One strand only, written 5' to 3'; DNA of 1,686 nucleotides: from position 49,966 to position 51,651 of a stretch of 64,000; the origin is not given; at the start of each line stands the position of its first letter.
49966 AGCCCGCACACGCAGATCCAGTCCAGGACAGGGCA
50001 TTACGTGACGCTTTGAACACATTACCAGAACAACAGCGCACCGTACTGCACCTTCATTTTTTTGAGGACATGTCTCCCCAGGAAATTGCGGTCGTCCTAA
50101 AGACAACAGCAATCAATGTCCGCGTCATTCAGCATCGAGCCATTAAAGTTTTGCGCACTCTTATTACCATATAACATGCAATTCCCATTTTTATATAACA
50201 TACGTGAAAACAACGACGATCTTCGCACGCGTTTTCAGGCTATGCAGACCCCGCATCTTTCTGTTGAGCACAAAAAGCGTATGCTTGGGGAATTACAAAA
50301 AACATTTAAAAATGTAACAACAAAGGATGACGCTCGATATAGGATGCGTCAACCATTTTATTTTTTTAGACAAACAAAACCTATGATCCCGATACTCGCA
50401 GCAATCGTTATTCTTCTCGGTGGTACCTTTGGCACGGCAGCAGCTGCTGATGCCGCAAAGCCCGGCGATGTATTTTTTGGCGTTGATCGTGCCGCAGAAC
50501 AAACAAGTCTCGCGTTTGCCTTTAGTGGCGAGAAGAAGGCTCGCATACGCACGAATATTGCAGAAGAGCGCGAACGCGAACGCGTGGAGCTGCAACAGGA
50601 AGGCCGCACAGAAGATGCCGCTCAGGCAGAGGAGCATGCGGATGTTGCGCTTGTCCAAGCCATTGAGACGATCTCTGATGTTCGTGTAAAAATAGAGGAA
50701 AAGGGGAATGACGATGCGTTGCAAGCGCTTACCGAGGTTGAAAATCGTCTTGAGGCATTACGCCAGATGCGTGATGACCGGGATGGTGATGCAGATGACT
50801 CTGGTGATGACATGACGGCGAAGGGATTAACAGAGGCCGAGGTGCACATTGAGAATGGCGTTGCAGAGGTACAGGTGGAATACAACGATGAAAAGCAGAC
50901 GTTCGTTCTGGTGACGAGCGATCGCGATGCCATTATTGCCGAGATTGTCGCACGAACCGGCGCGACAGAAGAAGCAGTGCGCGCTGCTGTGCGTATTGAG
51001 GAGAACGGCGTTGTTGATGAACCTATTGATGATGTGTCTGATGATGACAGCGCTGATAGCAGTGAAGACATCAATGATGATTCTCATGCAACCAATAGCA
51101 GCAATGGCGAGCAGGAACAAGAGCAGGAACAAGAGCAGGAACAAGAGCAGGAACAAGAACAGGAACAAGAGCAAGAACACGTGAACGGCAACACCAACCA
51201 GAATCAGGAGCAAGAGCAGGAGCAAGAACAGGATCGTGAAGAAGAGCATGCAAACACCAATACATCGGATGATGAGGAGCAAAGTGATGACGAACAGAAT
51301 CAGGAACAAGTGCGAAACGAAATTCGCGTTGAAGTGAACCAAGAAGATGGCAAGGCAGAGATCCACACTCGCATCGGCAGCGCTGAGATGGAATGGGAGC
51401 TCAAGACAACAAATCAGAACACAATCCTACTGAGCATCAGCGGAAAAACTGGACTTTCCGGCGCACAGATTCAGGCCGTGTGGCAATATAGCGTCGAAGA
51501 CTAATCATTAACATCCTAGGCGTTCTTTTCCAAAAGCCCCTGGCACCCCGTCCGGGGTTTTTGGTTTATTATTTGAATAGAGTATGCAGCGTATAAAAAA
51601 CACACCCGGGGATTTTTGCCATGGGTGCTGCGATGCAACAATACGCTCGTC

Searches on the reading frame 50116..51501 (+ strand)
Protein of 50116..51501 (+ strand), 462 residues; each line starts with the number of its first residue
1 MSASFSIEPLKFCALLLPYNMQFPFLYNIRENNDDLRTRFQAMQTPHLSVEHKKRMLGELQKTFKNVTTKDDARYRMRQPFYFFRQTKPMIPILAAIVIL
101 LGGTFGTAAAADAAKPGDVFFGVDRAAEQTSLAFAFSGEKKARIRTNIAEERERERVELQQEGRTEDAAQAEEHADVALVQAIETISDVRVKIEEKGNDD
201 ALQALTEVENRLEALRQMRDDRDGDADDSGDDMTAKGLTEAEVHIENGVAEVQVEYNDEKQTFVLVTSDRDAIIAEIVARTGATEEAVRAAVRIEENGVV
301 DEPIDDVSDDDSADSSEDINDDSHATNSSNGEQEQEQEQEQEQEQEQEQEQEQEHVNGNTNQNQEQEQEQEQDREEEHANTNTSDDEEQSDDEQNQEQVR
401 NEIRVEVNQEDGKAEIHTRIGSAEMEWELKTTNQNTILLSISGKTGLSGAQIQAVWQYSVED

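Call 50: search_protein_families(library=pfam, proteins=[window:50116-51501:+], max_evalue=0.01)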
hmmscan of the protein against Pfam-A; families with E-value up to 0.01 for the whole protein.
window:50116-51501:+ (462 aa): 1 family
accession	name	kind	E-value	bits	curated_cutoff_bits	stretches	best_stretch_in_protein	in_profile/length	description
PF18915.5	DUF5667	-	9e-13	48.9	27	1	115-213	3-97/99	Domain of unknown function (DUF5667)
